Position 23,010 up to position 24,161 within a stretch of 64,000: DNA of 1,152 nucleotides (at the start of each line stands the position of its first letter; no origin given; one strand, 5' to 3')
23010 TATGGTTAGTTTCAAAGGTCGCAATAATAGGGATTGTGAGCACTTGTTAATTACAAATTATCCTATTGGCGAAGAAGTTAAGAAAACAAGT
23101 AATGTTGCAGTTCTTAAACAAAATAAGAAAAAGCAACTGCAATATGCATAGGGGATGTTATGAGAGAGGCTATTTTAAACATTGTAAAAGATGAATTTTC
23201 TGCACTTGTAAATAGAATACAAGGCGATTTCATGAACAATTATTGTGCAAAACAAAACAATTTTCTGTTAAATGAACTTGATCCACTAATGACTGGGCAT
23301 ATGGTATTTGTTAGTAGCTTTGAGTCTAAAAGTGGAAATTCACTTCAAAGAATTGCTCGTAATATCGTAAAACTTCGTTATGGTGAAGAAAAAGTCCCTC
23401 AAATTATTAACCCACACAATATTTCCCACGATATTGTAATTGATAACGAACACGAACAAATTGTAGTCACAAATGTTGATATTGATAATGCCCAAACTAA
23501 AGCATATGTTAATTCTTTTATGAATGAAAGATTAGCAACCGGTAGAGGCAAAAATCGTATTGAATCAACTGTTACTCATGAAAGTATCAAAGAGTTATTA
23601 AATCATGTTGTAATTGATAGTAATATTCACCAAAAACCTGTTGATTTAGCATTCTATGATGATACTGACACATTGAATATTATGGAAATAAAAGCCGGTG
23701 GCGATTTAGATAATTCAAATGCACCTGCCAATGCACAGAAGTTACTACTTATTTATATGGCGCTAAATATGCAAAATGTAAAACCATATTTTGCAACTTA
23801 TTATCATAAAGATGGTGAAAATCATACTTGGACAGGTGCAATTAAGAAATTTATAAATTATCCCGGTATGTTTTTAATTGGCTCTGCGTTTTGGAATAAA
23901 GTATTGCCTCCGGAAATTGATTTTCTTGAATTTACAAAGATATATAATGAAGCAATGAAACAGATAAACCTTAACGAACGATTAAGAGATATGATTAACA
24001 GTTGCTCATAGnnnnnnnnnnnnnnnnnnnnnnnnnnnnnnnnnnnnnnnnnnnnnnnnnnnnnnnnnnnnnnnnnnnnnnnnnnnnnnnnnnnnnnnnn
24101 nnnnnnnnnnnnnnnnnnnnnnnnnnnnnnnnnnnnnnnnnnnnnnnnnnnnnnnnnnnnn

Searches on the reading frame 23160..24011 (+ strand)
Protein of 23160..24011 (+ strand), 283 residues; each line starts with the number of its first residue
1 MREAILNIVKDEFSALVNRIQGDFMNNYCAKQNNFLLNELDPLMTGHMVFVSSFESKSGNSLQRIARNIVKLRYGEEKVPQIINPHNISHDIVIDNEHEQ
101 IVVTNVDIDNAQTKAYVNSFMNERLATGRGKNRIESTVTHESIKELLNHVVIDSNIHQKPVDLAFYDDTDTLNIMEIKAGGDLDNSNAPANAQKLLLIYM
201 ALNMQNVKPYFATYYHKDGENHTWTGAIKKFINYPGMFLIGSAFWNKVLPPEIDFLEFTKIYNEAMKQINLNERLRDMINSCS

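Call 80: search_protein_families(library=pfam, proteins=[window:23160-24011:+], max_evalue=0.0001)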
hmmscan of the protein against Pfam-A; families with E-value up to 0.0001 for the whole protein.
window:23160-24011:+ (283 aa): 1 family
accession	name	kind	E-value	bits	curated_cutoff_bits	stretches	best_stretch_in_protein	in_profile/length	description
PF09520.16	RE_TdeIII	-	5.4e-08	33.2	27.2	1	8-263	7-239/242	Type II restriction endonuclease, TdeIII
